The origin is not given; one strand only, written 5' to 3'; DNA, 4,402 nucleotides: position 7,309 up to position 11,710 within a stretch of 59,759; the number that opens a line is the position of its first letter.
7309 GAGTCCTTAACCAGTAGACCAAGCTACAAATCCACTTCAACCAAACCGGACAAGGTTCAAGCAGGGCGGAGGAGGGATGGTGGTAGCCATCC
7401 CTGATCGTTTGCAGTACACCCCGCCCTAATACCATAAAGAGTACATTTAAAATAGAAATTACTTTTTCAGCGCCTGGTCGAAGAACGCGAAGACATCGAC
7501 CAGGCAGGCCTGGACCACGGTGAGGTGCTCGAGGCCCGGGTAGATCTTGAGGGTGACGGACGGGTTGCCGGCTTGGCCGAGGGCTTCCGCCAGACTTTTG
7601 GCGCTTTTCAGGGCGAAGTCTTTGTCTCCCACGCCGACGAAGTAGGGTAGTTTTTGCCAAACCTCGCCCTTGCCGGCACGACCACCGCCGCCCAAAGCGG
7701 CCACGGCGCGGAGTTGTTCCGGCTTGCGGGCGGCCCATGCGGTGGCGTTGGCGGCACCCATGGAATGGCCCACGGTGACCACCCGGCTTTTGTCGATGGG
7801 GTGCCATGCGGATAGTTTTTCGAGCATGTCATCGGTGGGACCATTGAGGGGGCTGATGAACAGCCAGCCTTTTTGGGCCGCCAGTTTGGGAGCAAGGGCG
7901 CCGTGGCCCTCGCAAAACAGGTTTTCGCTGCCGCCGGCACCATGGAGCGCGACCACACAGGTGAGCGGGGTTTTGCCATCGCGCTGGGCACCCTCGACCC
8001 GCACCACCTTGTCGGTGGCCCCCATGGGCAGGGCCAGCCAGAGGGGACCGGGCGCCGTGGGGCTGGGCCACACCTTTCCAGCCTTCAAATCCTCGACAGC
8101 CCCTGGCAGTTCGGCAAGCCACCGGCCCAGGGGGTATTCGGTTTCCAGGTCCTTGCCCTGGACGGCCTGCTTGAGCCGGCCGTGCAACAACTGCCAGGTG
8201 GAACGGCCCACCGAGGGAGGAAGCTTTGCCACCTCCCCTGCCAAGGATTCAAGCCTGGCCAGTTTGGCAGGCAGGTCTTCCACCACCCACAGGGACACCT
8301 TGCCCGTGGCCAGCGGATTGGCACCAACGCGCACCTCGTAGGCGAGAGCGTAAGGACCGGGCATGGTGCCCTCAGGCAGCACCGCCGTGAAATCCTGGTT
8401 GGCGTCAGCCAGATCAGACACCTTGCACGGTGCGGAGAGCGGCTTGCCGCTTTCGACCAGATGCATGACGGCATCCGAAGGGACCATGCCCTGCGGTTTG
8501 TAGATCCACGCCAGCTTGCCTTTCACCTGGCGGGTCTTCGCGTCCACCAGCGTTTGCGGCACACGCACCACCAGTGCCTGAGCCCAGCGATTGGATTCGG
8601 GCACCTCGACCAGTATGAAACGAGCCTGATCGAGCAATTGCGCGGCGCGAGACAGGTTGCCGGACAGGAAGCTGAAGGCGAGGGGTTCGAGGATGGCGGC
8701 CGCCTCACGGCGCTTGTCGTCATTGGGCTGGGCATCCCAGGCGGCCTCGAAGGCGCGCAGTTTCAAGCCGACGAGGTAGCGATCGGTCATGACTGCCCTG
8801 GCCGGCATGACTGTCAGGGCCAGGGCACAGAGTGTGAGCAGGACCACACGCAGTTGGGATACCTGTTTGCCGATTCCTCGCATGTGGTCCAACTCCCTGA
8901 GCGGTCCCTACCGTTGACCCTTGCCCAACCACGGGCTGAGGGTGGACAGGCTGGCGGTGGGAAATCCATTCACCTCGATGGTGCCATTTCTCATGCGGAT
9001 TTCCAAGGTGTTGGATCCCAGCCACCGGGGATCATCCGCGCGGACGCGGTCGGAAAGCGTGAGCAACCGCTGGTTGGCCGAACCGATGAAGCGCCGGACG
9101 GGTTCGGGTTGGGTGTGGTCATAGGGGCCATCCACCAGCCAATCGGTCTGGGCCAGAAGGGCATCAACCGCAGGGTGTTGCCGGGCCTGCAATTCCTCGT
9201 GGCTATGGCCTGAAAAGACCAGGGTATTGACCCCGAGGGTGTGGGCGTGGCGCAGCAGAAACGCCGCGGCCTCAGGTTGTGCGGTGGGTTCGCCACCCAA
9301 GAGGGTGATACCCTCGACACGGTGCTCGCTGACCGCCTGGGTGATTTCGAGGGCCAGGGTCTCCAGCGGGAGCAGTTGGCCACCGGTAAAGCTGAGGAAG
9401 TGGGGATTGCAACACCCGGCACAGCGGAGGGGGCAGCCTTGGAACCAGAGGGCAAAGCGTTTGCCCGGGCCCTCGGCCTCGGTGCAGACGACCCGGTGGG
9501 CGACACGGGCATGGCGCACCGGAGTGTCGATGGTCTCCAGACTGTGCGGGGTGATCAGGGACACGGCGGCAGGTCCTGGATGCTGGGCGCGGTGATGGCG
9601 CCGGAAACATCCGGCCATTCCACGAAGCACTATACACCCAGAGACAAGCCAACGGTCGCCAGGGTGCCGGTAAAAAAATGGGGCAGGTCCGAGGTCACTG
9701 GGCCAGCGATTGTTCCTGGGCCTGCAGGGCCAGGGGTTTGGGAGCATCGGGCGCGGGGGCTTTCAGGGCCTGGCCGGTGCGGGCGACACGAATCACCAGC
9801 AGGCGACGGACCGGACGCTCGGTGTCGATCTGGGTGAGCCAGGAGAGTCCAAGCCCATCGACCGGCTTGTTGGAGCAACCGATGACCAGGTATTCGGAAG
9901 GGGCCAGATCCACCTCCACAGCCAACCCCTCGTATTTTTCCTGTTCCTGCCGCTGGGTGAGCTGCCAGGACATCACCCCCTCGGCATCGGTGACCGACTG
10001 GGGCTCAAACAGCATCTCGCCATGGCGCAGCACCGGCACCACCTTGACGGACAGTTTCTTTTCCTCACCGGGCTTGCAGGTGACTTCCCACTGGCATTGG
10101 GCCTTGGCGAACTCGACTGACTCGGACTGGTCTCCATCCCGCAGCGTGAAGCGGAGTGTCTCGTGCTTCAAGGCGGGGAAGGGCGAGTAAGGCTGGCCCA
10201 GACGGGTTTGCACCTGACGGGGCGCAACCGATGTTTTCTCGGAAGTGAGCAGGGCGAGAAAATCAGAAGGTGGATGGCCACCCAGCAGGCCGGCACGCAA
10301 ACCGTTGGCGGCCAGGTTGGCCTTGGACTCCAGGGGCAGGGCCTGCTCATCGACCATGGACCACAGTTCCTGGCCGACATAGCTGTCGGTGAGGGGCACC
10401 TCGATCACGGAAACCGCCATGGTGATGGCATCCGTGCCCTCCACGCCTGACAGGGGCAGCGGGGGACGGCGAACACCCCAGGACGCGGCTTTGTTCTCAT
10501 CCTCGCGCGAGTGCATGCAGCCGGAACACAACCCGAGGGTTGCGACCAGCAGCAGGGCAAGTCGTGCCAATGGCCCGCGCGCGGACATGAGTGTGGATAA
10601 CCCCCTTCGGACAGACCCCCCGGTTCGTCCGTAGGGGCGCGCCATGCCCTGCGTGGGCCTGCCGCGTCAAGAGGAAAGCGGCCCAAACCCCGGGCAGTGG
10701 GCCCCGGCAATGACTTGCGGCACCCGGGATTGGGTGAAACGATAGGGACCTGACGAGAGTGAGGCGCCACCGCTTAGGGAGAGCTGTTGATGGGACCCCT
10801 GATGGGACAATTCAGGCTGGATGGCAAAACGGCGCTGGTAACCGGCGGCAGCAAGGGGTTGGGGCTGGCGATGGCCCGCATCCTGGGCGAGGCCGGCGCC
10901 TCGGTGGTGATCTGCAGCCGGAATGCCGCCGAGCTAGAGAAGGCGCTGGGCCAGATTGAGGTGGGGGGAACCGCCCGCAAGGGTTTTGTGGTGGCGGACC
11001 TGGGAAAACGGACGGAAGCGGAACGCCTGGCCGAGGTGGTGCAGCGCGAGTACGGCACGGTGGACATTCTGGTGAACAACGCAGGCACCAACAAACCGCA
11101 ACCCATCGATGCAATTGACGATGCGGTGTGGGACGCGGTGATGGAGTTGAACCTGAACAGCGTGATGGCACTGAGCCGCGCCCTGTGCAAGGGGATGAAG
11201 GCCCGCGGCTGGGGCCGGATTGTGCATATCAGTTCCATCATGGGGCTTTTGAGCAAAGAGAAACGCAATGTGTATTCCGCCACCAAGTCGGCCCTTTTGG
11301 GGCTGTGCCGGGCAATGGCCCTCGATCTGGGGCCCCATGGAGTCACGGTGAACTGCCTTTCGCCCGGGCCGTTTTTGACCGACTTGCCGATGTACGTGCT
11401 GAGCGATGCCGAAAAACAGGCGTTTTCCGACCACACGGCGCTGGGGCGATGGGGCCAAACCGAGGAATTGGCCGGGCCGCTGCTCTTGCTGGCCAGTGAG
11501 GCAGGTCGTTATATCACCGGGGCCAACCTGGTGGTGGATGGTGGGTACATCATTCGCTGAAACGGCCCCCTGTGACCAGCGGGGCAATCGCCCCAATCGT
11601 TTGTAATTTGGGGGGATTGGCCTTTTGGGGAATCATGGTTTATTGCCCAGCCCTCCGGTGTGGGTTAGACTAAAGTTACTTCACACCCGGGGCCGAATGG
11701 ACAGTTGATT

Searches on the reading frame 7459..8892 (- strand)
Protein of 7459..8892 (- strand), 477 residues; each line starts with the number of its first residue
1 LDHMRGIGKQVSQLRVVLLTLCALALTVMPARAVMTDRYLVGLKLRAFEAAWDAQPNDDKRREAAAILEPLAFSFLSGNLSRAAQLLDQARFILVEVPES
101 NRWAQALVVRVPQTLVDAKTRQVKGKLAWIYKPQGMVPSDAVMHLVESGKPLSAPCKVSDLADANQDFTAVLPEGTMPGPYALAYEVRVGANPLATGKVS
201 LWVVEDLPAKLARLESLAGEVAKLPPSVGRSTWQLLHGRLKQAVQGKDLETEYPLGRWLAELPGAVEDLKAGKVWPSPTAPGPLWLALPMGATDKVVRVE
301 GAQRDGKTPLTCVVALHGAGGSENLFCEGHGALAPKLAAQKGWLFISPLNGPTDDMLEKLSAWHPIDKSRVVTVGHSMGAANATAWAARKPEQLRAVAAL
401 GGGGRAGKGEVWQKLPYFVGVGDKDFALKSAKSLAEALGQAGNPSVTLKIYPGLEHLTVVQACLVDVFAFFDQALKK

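Call 57: search_protein_families(library=pfam, proteins=[window:7459-8892:-], max_evalue=0.00001)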
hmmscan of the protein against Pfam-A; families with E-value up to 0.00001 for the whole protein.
window:7459-8892:- (477 aa): 2 families
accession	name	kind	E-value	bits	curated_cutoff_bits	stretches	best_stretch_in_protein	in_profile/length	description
PF12146.15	Hydrolase_4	-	5.4e-08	32.9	27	0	355-400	64-107/239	Serine aminopeptidase, S33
PF00561.26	Abhydrolase_1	-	1.3e-06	28.7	25.8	0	366-407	66-112/245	alpha/beta hydrolase fold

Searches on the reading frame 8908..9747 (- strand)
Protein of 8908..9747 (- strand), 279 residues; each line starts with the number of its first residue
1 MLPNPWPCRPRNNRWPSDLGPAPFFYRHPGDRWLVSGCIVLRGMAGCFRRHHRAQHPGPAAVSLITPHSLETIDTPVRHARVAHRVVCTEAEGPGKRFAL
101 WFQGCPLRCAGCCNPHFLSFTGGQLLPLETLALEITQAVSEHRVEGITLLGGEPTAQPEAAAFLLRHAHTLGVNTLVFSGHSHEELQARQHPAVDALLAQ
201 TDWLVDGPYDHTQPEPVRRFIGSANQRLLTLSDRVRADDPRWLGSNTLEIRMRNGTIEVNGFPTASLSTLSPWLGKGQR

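Call 57: search_protein_families(library=pfam, proteins=[window:8908-9747:-], max_evalue=0.00001)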
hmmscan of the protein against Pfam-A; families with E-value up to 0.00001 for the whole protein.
window:8908-9747:- (279 aa): 2 families
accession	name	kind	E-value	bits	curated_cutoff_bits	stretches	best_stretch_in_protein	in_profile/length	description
PF13353.11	Fer4_12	-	2.9e-29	102.6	22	1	92-228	2-136/137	4Fe-4S single cluster domain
PF04055.27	Radical_SAM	-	2.7e-08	34.6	29.5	1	102-169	4-71/166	Radical SAM superfamily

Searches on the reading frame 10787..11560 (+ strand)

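Call 57: search_protein_families(library=pfam, proteins=[window:10787-11560:+], max_evalue=0.00001)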
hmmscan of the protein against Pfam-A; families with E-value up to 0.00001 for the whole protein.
window:10787-11560:+ (257 aa): 3 families
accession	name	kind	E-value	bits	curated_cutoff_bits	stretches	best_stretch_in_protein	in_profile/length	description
PF00106.31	adh_short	-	6.1e-55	186.2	26.6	1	14-204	1-190/195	short chain dehydrogenase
PF13561.12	adh_short_C2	-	9.5e-55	186.2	27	1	23-254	6-235/236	Enoyl-(Acyl carrier protein) reductase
PF08659.16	KR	-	3.8e-14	53.4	22.6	1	15-178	2-164/180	KR domain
